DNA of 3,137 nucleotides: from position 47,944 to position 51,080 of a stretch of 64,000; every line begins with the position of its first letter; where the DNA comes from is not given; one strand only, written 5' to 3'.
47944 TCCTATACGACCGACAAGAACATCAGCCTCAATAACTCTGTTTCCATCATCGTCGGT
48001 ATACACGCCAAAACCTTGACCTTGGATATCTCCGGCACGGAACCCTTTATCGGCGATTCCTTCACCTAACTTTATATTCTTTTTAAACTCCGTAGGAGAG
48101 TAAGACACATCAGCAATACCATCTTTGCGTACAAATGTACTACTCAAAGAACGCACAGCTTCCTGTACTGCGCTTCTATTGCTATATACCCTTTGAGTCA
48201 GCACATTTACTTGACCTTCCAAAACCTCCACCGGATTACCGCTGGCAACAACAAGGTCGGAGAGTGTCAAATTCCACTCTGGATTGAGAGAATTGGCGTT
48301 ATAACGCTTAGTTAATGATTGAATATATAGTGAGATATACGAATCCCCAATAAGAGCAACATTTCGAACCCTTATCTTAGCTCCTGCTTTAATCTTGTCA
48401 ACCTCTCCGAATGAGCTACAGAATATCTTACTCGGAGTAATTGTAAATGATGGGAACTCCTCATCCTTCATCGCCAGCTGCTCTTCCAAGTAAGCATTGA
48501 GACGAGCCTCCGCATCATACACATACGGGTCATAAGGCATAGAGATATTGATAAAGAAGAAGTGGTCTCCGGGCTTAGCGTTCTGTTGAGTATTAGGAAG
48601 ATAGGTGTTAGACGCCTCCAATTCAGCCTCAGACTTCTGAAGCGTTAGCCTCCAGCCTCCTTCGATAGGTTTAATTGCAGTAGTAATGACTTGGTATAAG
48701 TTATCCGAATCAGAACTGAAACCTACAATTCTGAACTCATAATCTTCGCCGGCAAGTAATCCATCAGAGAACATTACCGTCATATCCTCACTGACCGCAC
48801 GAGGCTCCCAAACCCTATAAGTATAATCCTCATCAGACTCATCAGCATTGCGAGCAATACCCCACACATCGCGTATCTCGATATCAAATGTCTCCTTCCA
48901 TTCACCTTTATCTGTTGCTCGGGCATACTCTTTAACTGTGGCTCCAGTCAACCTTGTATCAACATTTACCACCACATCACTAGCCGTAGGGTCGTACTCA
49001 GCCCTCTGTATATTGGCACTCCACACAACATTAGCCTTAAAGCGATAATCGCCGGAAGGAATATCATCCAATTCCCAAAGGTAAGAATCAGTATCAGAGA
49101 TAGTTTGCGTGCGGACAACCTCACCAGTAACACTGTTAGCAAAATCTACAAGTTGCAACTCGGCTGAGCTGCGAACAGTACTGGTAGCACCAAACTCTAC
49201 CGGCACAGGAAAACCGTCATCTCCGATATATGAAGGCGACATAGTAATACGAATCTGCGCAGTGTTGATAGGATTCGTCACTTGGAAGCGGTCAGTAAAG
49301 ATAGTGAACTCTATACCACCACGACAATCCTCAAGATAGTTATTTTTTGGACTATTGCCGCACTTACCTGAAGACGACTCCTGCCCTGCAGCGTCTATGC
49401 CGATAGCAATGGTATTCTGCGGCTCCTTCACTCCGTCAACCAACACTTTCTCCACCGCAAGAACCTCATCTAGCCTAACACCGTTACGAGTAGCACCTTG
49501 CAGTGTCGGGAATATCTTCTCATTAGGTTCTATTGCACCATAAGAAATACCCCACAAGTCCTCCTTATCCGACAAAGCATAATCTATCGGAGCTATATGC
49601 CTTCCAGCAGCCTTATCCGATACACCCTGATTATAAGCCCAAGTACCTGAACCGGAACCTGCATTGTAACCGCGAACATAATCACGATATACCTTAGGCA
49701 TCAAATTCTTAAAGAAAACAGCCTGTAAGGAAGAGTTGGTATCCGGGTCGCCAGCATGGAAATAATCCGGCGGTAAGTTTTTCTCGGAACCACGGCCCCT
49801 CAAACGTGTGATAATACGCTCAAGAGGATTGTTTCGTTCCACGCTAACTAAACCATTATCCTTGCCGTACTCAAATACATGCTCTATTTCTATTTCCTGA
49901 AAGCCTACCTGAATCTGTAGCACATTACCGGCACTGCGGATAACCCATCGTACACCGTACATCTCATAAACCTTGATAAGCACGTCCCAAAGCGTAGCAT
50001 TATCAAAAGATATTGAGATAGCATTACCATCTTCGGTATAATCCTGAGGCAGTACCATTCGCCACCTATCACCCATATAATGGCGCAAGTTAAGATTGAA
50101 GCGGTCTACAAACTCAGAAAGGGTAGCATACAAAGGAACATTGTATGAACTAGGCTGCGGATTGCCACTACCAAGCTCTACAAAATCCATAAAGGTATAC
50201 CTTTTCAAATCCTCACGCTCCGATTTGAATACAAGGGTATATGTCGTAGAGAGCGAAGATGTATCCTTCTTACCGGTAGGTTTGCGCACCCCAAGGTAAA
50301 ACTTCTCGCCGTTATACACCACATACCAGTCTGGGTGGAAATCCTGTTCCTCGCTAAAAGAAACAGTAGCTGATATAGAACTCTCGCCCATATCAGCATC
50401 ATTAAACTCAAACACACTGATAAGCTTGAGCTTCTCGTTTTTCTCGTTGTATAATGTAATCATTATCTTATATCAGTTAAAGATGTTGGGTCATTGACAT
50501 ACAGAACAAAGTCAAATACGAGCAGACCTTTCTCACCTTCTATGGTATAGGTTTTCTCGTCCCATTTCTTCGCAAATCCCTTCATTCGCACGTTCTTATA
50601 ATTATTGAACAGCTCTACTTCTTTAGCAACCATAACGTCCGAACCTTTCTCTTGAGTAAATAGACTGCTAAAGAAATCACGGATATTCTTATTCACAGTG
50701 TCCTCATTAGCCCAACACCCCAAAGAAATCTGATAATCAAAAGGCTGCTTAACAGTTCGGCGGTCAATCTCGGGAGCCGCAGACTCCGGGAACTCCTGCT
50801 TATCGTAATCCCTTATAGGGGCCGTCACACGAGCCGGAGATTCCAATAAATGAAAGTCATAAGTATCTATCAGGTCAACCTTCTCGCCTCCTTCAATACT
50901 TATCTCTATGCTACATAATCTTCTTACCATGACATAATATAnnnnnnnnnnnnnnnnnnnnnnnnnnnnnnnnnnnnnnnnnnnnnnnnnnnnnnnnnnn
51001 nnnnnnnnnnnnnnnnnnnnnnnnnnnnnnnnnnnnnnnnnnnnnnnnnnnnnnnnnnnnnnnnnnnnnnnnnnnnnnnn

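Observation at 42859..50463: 2534-aa tail fibre with Phage_fiber_2-type repeats and a C-terminal S74-like intramolecular chaperone (SDIRYK)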

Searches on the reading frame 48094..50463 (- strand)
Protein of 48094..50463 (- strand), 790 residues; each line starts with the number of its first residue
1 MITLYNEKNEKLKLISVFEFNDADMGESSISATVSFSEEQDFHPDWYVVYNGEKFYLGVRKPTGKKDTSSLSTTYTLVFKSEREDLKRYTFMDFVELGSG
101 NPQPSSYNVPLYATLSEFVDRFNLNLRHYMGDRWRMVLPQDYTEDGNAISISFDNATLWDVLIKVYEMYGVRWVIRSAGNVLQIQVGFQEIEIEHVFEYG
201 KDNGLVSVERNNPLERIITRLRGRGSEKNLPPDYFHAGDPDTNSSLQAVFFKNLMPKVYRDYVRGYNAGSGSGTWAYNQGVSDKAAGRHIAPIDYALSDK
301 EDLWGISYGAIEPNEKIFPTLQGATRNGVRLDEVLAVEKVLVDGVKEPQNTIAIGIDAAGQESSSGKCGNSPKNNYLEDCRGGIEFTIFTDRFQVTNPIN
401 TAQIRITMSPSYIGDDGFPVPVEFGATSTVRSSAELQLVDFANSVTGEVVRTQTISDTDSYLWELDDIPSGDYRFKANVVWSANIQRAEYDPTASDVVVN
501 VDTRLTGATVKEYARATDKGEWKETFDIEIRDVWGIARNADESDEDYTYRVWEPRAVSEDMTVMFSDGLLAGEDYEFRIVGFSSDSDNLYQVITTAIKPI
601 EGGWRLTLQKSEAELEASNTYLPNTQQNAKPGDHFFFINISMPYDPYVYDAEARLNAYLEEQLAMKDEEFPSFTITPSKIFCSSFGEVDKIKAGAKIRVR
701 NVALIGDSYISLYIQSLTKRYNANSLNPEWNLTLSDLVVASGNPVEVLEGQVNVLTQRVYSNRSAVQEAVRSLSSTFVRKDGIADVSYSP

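Call 28: find_homologous_proteins(query=window:48094-50463:-, max_evalue=0.001)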
Query window:48094-50463:- (790 aa): 13 proteins with E <= 0.001 among 8000 candidates.
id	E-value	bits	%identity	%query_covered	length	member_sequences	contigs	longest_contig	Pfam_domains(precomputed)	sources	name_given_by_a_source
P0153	0.0e+0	1432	77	100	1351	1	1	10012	-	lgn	-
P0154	0.0e+0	1322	71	100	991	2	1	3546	-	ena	-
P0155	9.0e-233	793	48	100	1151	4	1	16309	-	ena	-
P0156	2.0e-231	789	48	100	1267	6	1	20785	-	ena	-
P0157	2.2e-231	788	49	100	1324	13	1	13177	-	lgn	-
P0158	1.1e-230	786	47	100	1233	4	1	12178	-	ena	-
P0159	4.0e-143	497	45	41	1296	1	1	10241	-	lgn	-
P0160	3.3e-138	480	37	100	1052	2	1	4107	-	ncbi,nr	ncbi:hypothetical protein EOM57_04925, partial [Candidatus Saccharibacteria bacterium]|nr:hypothetic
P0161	6.2e-138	479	46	67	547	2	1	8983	-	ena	-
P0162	4.7e-62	229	30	79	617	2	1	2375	-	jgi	jgi:hypothetical protein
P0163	1.8e-17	81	22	49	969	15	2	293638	-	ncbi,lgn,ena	-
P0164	1.5e-16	78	23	49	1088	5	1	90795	-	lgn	-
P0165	6.0e-9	53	26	29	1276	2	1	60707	-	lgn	-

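Call 37: find_homologous_proteins(query=A2, max_evalue=0.001)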
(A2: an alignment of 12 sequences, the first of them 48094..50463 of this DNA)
Query A2 (12 sequences) (790 aa, profile of the alignment): 87 proteins with E <= 0.001 among 8000 candidates.
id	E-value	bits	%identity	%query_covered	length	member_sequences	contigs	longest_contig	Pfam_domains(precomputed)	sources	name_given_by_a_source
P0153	0.0e+0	1583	77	100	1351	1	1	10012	-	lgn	-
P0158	0.0e+0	1571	47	100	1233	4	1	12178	-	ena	-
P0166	0.0e+0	1568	47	100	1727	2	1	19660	-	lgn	-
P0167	0.0e+0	1568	47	100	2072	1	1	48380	PF13884.12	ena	-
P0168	0.0e+0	1564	47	100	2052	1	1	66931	PF13884.12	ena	-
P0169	0.0e+0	1562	46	100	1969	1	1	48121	PF21446.4,PF13884.12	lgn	-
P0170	0.0e+0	1555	48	100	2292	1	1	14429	PF11133.13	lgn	-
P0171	0.0e+0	1553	47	100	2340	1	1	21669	PF11133.13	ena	-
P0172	0.0e+0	1552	48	100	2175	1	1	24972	-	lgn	-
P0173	0.0e+0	1551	48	100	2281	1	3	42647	PF11133.13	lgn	-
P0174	0.0e+0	1551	48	100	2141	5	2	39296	PF11133.13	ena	-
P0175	0.0e+0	1550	48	100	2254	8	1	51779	PF11133.13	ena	-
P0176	0.0e+0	1550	47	100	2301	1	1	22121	-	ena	-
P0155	0.0e+0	1550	48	100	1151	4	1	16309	-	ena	-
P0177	0.0e+0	1549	48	100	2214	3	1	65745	PF11133.13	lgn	-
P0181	0.0e+0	1542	48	100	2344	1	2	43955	PF13884.12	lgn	-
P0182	0.0e+0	1542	48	100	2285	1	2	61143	PF13884.12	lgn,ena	-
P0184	0.0e+0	1542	48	100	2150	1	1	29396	PF13884.12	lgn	-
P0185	0.0e+0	1541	48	100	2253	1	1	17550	PF13884.12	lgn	-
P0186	0.0e+0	1540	48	100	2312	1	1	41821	PF13884.12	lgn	-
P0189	0.0e+0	1531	85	100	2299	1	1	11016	PF13884.12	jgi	jgi:hypothetical protein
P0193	0.0e+0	1511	46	100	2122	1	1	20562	PF13884.12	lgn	-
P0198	0.0e+0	1484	76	100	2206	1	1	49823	PF13884.12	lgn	-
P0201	0.0e+0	1447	70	100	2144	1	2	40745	PF13884.12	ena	-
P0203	0.0e+0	1421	66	100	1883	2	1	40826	PF13884.12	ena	-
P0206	0.0e+0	1320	61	100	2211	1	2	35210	PF13884.12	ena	-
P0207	0.0e+0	1312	61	100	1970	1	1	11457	PF13884.12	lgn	-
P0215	0.0e+0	1056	41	98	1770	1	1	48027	PF13884.12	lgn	-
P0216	0.0e+0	1025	40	100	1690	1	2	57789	-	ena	-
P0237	1.2e-19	88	44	6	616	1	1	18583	PF06605.19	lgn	-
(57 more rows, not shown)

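Call 56: predict_structure(alignment_id=A3)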
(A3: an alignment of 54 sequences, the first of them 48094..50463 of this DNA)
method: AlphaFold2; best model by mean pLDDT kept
length: 790 residues; sequences in the alignment: 54
mean_pLDDT: 84.1   pTM: 0.56
mean pLDDT of the five models: 84.1, 83.7, 81.8, 81.1, 80.4
residues with pLDDT >= 90: 329; 70-90: 387; 50-70: 19; < 50: 55
segments of 3 or more residues with pLDDT < 50: 489-492, 740-790
pLDDT, mean of each block of 10 residues (from residue 1): 91 91 90 88 91 89 83 90 89 78 81 88 91 91 80 86 84 86 89 88 86 77 93 88 86 94 94 94 94 90 87 92 87 91 79 89 88 80 91 89 93 80 75 93 82 90 90 93 71 68 92 80 89 89 92 89 90 85 81 90 91 83 89 92 92 94 80 88 86 90 85 91 88 77 36 33 41 40 38
secondary structure, 60 per line:
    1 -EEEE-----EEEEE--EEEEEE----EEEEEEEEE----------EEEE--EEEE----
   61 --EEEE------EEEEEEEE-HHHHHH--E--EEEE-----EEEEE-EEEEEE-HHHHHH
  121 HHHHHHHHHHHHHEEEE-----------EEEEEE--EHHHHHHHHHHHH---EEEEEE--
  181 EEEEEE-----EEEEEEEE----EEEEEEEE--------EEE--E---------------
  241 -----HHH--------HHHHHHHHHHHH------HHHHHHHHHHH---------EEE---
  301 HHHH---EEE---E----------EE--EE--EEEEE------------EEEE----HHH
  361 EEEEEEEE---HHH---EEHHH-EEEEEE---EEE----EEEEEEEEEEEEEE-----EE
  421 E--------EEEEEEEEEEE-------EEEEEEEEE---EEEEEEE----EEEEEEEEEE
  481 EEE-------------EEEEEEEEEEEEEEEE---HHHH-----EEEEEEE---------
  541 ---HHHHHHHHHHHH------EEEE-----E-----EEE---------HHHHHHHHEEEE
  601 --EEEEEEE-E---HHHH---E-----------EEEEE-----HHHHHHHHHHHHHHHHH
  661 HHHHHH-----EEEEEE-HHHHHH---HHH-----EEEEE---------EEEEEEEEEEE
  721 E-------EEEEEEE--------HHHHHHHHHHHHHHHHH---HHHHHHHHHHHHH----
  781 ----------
elements in order (helices of 4 or more, strands of 3 or more residues): E2-5 E11-15 E18-23 E28-36 E47-50 E53-56 E63-66 E73-80 H82-87 E93-96 E102-106 E108-113 H115-133 E134-137 E149-154 H158-169 E173-178 E181-186 E192-199 E204-211 E220-222 H257-268 H275-285 E295-297 H301-304 E308-310 E333-337 E350-353 E361-368 E384-389 E393-395 E400-413 E419-421 E430-440 E448-456 E460-466 E471-483 E497-512 H516-519 E525-531 H544-555 E562-565 E577-579 H589-596 E597-600 E603-609 H615-618 E634-638 H644-666 E672-677 H679-684 E696-700 E710-721 E729-735 H744-760 H764-776

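Call 92: find_encoding_contigs(protein=P0168, flank=9000, max_places=1)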
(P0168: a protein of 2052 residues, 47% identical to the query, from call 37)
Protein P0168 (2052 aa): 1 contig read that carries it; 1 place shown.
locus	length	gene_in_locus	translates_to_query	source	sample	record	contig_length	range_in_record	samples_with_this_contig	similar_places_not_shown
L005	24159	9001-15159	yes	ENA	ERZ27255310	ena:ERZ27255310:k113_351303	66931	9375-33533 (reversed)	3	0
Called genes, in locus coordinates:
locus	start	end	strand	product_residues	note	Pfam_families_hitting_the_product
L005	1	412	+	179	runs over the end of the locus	-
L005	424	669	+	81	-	-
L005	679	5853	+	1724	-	PF20155:TMP_3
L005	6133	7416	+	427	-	PF14239:RRXRR, PF01844:HNH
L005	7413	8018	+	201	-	PF01520:Amidase_3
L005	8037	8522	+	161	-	-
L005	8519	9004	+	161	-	-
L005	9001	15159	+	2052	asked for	PF13884:Peptidase_S74 (faint)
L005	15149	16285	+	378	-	-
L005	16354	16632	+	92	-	-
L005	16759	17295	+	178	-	-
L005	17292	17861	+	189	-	-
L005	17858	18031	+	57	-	-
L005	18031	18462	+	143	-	-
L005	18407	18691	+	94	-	-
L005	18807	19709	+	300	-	-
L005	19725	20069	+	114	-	-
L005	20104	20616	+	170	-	-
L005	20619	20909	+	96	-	-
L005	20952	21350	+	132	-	PF25223:DUF7841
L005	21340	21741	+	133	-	-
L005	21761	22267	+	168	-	PF05105:Phage_holin_4_1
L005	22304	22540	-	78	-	-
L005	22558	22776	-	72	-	-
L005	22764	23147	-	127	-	-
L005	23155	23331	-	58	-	-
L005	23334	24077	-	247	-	-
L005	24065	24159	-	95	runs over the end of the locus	PF22253:DUF6948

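Call 93: find_encoding_contigs(protein=P0216, flank=9000, max_places=1)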
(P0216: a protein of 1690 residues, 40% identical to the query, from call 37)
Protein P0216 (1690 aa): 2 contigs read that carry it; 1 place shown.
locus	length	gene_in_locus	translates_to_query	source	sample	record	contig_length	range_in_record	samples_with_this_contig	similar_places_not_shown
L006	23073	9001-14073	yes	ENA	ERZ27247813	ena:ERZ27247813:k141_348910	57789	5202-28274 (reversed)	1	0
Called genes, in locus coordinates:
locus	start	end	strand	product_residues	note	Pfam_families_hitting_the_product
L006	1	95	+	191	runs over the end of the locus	-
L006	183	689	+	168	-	-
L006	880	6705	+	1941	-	PF05203:Hom_end_hint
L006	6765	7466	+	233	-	-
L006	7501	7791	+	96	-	-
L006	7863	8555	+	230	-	-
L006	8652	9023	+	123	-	-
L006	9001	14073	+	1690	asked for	-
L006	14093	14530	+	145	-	-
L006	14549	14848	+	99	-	-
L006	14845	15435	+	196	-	PF20186:DUF6549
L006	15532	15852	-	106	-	-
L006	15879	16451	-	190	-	-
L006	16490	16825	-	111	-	-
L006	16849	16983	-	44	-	-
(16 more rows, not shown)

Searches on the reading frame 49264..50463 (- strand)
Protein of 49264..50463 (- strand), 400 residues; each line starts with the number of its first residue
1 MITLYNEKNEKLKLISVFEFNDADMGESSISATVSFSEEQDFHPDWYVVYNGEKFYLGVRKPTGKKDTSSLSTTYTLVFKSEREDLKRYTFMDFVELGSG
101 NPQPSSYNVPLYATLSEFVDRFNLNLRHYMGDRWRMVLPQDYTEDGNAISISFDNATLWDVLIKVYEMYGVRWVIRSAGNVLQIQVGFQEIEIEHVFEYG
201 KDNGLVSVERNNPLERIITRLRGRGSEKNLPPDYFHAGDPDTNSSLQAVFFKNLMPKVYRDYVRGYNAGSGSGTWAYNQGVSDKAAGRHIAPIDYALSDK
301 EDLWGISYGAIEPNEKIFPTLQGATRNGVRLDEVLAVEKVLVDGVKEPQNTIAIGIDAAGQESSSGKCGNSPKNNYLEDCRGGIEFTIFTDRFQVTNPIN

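Call 29: search_protein_families(library=pfam, proteins=[window:49264-50463:-], max_evalue=1)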
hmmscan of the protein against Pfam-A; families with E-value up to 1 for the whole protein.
window:49264-50463:- (400 aa): 3 families
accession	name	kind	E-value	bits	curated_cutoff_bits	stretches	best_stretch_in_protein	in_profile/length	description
PF06605.17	Prophage_tail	-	0.026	14.6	31.3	1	149-241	47-122/250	Prophage endopeptidase tail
PF16344.10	FecR_C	-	0.077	13.5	24.4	1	151-198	2-51/70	FecR, C-terminal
PF01329.24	Pterin_4a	-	0.21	12.2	26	1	11-52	23-64/91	Pterin 4 alpha carbinolamine dehydratase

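Call 42: search_protein_families(library=phrogs, proteins=[window:49264-50463:-], max_evalue=0.01)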
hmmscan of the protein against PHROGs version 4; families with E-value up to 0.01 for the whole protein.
window:49264-50463:- (400 aa): 4 families
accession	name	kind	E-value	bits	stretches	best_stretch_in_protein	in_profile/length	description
phrog_19846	-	unknown function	4.2e-16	58.8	1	19-236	27-234/1272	-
phrog_15074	-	unknown function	3.8e-05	22.2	1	22-235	22-235/1773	-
phrog_17422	-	unknown function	0.0001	21.3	1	25-234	28-222/961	-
phrog_31303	-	unknown function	0.00093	18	1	60-234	69-241/980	-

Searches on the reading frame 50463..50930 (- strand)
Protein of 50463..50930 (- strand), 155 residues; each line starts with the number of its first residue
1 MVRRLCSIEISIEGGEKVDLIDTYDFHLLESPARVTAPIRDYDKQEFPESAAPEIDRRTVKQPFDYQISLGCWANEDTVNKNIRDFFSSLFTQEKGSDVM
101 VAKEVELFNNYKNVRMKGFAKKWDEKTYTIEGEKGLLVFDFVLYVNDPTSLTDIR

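Call 9: search_protein_families(library=phrogs, proteins=[window:50463-50930:-], max_evalue=0.001)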
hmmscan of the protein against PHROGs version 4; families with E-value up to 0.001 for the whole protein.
window:50463-50930:- (155 aa): 0 families

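Call 10: search_protein_families(library=pfam, proteins=[window:50463-50930:-], max_evalue=0.01)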
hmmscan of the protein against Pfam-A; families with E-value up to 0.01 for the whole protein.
window:50463-50930:- (155 aa): 0 families

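Call 43: search_protein_families(library=ncbifam, proteins=[window:50463-50930:-], max_evalue=0.1)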
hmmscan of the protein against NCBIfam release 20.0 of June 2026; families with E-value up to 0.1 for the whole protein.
window:50463-50930:- (155 aa): 0 families

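Call 89: search_solved_structures(query=window:50463-50930:-, max_evalue=5)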
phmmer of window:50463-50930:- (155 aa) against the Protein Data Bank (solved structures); distinct sequences matched with E-value up to 5: 5.
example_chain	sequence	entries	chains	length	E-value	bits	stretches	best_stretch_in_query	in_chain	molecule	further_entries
3ncm_A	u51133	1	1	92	0.17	15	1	89-133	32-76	PROTEIN (NEURAL CELL ADHESION MOLECULE, LARGE ISOFORM)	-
4lq0_A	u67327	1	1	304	0.32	14.1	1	68-122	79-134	LAGLIDADG homing endonuclease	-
1epf_A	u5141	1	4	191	0.46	13.6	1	89-133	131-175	PROTEIN (NEURAL CELL ADHESION MOLECULE)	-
1qz1_A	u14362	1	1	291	0.49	13.5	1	90-133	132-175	Neural cell adhesion molecule 1, 140 kDa isoform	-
4asz_A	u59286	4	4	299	0.88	12.7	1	62-99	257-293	BDNF/NT-3 GROWTH FACTORS RECEPTOR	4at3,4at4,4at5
